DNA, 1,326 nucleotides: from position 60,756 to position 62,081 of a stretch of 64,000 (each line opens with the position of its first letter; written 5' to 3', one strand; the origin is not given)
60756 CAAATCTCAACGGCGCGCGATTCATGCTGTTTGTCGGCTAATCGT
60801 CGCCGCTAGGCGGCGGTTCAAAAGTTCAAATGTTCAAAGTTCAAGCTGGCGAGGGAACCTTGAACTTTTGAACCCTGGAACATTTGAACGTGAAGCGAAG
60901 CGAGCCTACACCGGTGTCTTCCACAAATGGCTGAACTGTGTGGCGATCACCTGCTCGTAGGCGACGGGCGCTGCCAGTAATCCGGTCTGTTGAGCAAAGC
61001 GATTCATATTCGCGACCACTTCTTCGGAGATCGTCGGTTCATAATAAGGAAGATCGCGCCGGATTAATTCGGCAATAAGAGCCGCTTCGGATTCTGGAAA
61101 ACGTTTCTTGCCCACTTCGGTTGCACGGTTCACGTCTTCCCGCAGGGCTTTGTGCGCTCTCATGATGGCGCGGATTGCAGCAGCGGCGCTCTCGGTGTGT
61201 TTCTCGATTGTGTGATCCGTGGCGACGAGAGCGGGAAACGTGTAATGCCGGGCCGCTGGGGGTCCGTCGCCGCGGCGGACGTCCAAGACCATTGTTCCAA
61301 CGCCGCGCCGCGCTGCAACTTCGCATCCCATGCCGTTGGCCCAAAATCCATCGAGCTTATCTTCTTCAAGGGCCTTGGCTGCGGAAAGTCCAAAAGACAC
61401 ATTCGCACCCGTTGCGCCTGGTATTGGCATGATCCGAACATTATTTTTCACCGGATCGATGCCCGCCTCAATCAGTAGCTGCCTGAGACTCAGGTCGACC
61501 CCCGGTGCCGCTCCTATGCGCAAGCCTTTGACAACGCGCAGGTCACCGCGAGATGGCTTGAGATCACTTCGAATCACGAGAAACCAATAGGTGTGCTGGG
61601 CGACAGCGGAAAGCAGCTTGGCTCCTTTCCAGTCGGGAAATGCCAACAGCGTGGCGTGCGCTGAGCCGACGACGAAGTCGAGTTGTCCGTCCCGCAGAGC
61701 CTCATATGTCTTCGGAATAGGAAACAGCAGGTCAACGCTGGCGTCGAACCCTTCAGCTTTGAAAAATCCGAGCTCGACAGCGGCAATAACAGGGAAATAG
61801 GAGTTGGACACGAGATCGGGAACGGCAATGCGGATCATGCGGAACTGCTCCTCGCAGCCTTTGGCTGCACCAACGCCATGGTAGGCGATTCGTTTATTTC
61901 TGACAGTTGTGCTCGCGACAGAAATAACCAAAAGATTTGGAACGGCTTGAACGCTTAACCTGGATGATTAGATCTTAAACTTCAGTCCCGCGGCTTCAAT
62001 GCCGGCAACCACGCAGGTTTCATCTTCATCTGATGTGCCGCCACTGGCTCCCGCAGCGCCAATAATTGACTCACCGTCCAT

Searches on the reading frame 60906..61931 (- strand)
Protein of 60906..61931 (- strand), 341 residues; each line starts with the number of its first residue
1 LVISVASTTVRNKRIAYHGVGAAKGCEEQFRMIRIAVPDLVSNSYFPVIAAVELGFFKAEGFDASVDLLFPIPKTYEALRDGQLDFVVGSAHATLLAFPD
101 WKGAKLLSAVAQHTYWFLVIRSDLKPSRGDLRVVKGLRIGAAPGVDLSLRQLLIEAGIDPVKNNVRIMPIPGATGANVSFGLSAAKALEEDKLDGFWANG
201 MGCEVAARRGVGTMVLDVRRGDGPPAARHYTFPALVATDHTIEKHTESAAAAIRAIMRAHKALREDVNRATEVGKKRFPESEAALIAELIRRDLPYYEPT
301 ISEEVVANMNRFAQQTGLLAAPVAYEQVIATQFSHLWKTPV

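Call 21: search_protein_families(library=pfam, proteins=[window:60906-61931:-])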
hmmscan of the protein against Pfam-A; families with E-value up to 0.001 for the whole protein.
window:60906-61931:- (341 aa): 2 families
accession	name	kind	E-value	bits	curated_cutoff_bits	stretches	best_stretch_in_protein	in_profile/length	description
PF09084.16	NMT1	-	6.9e-08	33.1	20.5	1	45-266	4-212/216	NMT1/THI5 like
PF13379.11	NMT1_2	-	2.5e-06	28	24.7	1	45-270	18-245/252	NMT1-like family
